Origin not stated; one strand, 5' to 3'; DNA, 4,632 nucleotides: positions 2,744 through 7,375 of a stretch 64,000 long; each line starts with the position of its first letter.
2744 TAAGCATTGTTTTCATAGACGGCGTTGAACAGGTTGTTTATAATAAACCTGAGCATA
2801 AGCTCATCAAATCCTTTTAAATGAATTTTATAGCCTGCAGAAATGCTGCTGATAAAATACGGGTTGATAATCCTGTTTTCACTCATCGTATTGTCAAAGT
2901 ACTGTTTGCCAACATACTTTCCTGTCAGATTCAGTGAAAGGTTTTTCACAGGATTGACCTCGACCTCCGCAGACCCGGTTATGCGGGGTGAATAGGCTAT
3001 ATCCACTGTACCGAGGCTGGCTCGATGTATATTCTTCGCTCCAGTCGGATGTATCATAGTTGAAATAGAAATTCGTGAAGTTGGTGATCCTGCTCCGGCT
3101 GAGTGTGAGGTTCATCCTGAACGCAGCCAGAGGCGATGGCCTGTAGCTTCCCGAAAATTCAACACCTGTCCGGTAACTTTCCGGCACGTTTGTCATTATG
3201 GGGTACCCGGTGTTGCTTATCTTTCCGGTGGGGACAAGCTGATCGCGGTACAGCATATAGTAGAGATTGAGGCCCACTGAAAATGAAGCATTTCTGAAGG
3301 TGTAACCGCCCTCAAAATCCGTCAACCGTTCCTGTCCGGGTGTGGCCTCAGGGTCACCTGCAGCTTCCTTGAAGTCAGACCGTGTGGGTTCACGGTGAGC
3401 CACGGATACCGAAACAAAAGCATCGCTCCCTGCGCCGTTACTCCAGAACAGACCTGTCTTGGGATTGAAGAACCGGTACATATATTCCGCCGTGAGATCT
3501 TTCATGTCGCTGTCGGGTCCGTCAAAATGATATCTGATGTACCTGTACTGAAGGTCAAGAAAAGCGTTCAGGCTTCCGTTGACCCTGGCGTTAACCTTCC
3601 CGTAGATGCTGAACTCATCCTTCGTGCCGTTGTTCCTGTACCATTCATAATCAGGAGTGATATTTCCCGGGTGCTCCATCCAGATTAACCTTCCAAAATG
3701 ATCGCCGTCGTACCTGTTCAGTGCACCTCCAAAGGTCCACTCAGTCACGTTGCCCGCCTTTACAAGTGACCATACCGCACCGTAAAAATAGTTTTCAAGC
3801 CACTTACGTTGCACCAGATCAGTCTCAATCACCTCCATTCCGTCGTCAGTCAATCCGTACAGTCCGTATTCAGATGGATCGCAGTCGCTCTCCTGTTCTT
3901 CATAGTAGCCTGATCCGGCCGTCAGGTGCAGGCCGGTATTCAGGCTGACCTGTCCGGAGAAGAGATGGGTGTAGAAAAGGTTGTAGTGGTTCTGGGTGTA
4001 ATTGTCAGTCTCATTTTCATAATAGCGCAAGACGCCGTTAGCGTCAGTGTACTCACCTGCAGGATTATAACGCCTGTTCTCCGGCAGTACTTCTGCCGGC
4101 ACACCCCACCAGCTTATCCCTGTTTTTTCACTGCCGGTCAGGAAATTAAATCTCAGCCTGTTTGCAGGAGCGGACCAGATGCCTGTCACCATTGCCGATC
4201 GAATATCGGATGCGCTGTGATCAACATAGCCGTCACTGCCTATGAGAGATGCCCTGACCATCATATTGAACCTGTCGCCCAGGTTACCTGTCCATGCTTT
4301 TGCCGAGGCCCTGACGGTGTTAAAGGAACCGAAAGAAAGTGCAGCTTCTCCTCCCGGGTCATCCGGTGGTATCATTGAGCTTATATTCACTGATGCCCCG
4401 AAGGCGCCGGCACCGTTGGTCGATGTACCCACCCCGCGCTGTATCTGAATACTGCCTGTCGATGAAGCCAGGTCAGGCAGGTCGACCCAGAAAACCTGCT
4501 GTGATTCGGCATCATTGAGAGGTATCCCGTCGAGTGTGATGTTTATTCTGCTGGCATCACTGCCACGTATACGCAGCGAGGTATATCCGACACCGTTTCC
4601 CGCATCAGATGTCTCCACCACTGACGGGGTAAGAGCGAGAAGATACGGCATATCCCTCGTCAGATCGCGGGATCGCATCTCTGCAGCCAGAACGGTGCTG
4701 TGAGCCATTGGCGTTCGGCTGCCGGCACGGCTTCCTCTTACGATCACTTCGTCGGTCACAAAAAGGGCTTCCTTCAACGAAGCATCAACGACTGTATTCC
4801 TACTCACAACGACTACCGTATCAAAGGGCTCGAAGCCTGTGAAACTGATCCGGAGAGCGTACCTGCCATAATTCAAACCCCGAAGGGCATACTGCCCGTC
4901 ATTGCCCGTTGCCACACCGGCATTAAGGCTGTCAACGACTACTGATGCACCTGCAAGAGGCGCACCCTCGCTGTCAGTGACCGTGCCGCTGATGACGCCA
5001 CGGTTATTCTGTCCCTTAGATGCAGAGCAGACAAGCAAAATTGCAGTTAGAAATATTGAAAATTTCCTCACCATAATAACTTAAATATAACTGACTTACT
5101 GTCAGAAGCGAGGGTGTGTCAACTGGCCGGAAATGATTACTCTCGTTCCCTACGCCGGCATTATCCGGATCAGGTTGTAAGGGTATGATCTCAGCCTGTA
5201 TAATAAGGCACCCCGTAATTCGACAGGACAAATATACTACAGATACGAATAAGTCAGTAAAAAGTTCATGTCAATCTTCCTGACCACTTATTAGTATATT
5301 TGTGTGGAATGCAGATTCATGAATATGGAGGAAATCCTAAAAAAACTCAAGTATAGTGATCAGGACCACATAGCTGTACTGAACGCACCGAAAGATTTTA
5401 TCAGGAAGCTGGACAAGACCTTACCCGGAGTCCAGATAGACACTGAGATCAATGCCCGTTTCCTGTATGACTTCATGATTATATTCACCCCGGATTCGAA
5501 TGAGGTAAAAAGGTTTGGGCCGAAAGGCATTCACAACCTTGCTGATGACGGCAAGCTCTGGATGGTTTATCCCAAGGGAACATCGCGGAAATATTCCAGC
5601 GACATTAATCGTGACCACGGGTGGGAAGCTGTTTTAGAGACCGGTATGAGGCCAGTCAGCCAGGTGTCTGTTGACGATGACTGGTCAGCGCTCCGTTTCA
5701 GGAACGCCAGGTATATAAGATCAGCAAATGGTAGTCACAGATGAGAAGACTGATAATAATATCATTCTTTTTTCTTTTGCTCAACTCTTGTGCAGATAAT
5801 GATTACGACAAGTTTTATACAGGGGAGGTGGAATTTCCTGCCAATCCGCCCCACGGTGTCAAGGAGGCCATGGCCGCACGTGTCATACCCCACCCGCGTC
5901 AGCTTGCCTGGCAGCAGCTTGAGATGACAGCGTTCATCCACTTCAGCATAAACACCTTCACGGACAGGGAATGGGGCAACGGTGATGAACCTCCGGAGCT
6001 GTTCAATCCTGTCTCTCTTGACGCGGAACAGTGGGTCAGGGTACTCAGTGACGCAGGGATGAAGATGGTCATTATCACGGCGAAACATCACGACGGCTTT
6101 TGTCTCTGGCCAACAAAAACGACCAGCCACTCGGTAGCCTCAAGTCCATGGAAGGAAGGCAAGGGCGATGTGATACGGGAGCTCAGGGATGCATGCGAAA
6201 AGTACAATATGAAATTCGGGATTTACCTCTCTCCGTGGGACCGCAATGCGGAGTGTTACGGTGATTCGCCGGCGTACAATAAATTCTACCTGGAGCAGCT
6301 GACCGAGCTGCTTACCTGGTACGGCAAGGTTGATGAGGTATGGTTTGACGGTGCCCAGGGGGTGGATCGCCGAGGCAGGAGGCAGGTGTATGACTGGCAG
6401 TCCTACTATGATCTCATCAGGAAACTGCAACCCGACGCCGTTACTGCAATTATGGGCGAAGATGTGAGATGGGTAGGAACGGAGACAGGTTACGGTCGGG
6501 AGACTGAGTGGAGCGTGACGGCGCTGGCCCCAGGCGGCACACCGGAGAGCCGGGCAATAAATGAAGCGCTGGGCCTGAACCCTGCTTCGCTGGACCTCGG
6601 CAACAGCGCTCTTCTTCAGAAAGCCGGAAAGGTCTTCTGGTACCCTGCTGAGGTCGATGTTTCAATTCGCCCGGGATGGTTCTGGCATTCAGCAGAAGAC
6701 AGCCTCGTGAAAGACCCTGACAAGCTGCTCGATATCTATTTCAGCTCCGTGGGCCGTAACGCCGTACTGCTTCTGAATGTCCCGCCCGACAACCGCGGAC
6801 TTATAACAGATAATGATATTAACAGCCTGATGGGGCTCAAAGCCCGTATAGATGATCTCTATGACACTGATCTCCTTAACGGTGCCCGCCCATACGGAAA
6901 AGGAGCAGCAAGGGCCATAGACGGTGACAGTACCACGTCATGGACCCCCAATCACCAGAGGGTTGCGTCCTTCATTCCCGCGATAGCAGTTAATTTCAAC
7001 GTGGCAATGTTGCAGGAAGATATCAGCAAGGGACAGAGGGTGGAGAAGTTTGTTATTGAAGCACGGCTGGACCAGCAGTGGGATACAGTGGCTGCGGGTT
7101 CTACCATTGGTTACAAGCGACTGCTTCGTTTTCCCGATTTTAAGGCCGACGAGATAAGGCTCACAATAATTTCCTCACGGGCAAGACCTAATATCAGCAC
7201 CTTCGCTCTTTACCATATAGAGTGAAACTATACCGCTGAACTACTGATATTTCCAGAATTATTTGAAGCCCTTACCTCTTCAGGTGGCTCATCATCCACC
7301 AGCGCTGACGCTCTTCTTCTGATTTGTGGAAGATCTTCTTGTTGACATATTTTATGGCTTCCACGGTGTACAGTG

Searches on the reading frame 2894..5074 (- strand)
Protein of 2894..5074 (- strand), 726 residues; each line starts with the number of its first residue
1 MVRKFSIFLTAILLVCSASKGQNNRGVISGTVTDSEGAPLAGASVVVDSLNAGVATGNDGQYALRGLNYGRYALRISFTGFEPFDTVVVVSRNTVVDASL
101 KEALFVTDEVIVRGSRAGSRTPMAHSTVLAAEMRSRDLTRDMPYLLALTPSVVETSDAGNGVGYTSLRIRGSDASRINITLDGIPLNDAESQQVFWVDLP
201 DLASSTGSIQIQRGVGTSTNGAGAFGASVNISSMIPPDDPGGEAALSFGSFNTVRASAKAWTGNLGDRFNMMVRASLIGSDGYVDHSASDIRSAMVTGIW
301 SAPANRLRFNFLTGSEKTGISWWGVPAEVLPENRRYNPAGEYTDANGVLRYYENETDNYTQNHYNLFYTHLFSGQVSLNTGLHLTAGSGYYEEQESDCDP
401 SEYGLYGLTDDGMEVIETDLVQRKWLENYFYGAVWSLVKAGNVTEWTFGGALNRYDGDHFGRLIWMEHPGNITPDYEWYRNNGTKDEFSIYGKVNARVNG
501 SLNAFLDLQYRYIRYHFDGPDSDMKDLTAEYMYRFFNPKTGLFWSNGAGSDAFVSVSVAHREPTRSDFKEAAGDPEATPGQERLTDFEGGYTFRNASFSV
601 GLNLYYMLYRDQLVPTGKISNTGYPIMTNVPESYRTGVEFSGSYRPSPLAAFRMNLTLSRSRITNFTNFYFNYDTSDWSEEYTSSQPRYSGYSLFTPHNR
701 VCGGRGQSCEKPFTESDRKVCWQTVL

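Call 42: search_protein_families(library=pfam, proteins=[window:2894-5074:-], max_evalue=0.00001)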
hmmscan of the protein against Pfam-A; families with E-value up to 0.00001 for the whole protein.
window:2894-5074:- (726 aa): 3 families
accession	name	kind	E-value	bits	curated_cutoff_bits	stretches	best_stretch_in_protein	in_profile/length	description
PF13715.12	CarbopepD_reg_2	-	1.3e-16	60.8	32.2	1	28-112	1-88/88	CarboxypepD_reg-like domain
PF13620.12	CarboxypepD_reg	-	3.5e-16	59.8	32.3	1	28-100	2-81/82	Carboxypeptidase regulatory-like domain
PF07715.20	Plug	-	5e-10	40.3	23.9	1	120-227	4-106/107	TonB-dependent Receptor Plug Domain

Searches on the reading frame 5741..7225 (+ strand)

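Call 42: search_protein_families(library=pfam, proteins=[window:5741-7225:+], max_evalue=0.00001)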
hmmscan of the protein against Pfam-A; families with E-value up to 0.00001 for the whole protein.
window:5741-7225:+ (494 aa): 1 family
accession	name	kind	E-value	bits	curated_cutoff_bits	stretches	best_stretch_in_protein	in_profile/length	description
PF01120.23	Alpha_L_fucos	-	7.8e-37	127.9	25.2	1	85-364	86-334/345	Alpha-L-fucosidase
